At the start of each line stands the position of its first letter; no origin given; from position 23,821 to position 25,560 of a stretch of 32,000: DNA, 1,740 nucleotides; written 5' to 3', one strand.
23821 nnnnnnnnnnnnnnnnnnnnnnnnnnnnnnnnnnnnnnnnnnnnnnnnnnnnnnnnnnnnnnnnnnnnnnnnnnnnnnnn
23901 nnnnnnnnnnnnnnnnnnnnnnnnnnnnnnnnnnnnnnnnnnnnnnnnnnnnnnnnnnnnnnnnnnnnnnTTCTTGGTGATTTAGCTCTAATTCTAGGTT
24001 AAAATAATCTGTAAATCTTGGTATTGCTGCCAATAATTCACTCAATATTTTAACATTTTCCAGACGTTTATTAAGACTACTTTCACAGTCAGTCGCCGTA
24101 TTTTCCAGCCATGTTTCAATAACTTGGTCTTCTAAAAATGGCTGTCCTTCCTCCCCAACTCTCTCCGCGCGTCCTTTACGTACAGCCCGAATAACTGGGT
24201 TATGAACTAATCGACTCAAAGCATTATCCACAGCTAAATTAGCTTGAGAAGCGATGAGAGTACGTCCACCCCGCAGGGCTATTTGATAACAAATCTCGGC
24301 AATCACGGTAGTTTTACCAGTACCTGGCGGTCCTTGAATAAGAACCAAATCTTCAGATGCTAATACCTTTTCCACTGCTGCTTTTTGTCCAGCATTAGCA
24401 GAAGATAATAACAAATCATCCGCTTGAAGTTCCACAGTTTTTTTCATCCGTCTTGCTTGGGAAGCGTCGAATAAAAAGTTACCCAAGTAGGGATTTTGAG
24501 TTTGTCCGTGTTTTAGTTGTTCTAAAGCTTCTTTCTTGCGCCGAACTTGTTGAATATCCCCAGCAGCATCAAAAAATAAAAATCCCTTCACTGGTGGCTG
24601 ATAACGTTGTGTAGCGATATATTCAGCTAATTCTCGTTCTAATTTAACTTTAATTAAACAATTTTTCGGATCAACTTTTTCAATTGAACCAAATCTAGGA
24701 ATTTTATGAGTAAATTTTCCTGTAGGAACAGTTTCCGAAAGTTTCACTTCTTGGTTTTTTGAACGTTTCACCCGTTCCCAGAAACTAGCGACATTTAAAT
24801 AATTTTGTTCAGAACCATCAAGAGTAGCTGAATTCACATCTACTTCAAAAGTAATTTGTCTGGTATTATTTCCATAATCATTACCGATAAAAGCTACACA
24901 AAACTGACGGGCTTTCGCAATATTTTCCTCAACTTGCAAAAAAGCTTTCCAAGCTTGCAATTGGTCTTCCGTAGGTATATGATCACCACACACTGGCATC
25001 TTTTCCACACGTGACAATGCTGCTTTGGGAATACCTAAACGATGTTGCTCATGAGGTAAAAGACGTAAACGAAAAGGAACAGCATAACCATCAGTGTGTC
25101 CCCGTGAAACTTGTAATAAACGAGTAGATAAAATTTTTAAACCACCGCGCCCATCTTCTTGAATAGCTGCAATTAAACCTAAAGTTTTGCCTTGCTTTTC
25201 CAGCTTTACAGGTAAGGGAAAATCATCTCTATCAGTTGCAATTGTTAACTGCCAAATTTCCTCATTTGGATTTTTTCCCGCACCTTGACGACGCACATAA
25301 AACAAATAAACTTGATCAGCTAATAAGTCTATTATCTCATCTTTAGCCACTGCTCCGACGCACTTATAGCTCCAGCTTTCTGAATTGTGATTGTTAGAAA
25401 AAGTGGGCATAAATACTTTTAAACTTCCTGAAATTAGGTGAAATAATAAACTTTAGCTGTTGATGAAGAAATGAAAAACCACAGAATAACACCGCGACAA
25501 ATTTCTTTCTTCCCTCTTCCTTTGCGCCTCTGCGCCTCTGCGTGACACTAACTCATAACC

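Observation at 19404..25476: Candidate novel defence system: split Upf1-like helicase plus single-HKD PLD nuclease (divergent Mokosh-type-I-like pair)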

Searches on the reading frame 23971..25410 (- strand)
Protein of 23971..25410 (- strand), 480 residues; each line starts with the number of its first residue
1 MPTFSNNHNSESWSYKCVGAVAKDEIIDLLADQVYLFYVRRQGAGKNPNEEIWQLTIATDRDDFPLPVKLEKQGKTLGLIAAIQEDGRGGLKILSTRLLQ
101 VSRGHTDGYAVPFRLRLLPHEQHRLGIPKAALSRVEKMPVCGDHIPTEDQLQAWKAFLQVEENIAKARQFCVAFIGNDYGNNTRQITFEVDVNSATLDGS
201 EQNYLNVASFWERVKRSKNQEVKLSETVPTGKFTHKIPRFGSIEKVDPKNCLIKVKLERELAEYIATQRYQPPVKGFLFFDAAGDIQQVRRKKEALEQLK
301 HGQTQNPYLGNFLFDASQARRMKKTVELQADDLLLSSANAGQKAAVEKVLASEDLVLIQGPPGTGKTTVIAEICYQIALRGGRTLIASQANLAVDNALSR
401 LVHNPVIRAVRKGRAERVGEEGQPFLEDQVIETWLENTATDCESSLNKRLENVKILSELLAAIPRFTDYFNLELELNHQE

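Call 66: predict_structure(alignment_id=A5)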
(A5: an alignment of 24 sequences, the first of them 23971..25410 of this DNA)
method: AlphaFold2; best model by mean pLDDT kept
length: 480 residues; sequences in the alignment: 24
mean_pLDDT: 61.3   pTM: 0.37
mean pLDDT of the five models: 61.3, 60.0, 59.9, 55.8, 54.7
residues with pLDDT >= 90: 16; 70-90: 180; 50-70: 116; < 50: 168
segments of 3 or more residues with pLDDT < 50: 1-23, 123-125, 141-147, 302-328, 332-339, 352-372, 374-444
pLDDT, mean of each block of 10 residues (from residue 1): 28 28 58 78 74 86 84 86 70 78 71 66 56 65 47 55 64 87 87 80 77 77 82 72 88 89 84 86 66 61 42 36 43 48 49 39 39 48 35 33 31 33 35 43 53 71 73 65
secondary structure, 60 per line:
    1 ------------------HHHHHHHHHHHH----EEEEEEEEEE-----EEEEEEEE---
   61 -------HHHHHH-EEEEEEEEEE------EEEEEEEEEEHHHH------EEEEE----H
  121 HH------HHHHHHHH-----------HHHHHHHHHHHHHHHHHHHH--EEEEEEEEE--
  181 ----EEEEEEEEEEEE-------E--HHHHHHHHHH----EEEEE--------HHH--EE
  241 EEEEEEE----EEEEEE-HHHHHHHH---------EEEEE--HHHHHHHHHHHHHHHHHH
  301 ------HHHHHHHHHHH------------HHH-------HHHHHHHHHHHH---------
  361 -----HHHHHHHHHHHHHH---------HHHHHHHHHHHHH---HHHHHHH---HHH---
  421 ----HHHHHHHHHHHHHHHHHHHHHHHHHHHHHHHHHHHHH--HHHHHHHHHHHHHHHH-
elements in order: H19-30 E35-44 E50-57 H68-73 E75-84 E91-100 H101-104 E111-115 H129-136 H148-167 E170-178 E185-196 H207-216 E221-225 E239-247 E252-257 H259-266 E276-280 H283-300 H307-317 H340-351 H366-379 H389-401 H405-411 H425-461 H464-479

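Call 70: fold_search(model_id=the predicted structure, library=pdb)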
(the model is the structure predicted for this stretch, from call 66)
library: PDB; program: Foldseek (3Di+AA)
matches with E <= 10: 858; with E <= 0.001: 0
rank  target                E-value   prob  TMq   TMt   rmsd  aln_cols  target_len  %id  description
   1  8fth                  1.2e-03  0.92  0.16  0.08  14.4       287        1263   16  Chaetomium thermophilum SETX - NPPC internal deletion (released 2023-10-25)
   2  4fxu_A                4.5e-03  0.66  0.13  0.26  24.0       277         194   10  Crystallographic structure of trimeric riboflavin synthase from Brucella abortus (released 2014-03-12)
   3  8ftm_A                7.5e-03  0.80  0.15  0.10  14.6       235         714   16  Setx-ssRNA-ADP-SO4 complex (released 2023-10-25)
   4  1i8d_B                1.4e-02  0.60  0.13  0.28  24.3       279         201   12  CRYSTAL STRUCTURE OF RIBOFLAVIN SYNTHASE (released 2001-09-19)
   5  4e0f_B                1.9e-02  0.35  0.13  0.25  23.0       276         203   13  Crystallographic structure of trimeric Riboflavin Synthase from Brucella abortus in complex with riboflavin (released 2013-10-16)
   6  4e0f_C                2.3e-02  0.38  0.13  0.26  22.9       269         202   10  Crystallographic structure of trimeric Riboflavin Synthase from Brucella abortus in complex with riboflavin (released 2013-10-16)
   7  6mti_2                3.3e-02  0.07  0.08  0.11  17.9       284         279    8  Synaptotagmin-1 C2A, C2B domains and SNARE-pin proteins (5CCI) individually docked into Cryo-EM map of C2AB-SNARE comp (released 2019-04-24)
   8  1k8g_C                3.4e-02  0.08  0.06  0.09  21.8       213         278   10  Crystal Structure of the N-terminal domain of Oxytricha nova telomere end binding protein alpha subunit both uncomplex (released 2001-12-20)
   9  9e2g_0A               3.6e-02  0.12  0.10  0.08  18.5       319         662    9  Cryo-EM structure of 48 nm repeat of microtubule doublet from T. brucei flagellum (released 2025-03-12)
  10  9e78_1I               4.1e-02  0.10  0.10  0.08  24.1       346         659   10  48-nm repeat of the Leishmania tarentolae doublet microtubule (released 2025-03-12)
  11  1phj_A                4.3e-02  0.06  0.06  0.06  22.5       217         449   11  CRYSTAL STRUCTURE OF THE OXYTRICHA NOVA TELOMERE END-BINDING PROTEIN COMPLEXED WITH NONCOGNATE SSDNA GG(3DR)GTTTTGGGG (released 2003-06-17)
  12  4g6i_B                4.6e-02  0.28  0.13  0.25  23.8       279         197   11  Crystallographic structure of trimeric riboflavin synthase from Brucella abortus in complex with roseoflavin (released 2014-03-12)
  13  1jb7_A                4.8e-02  0.06  0.06  0.07  22.5       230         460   11  DNA G-Quartets in a 1.86 A Resolution Structure of an Oxytricha nova Telomeric Protein-DNA Complex (released 2001-06-11)
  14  1ph6_A                5.1e-02  0.08  0.06  0.06  22.1       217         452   10  Crystal Structure of THE OXYTRICHA NOVA TELOMERE END-BINDING PROTEIN COMPLEXED WITH NONCOGNATE SSDNA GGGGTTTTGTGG (released 2003-06-17)
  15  1ph1_A                5.4e-02  0.07  0.07  0.07  22.2       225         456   11  CRYSTAL STRUCTURE OF THE OXYTRICHA NOVA TELOMERE END-BINDING PROTEIN COMPLEXED WITH NONCOGNATE SSDNA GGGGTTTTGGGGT (released 2003-06-17)
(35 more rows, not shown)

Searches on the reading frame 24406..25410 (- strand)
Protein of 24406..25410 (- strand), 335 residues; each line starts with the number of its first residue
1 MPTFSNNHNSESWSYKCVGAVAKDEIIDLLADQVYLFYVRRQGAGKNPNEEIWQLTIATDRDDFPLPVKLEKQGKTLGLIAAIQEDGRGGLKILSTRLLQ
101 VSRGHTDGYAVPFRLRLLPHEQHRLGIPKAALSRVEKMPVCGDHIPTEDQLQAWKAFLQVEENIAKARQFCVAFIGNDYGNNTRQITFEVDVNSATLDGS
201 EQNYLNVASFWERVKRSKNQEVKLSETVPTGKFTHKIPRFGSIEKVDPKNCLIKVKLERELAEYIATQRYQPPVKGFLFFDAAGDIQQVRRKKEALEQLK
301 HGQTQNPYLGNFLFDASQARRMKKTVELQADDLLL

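Call 29: search_protein_families(library=padloc, proteins=[window:24406-25410:-], max_evalue=0.01)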
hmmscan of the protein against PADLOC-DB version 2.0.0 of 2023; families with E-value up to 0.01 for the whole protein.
window:24406-25410:- (335 aa): 1 family
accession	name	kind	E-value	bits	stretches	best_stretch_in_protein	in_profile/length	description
PDLC03921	MkoA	-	0.00057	15.6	1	149-327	863-1011/1607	-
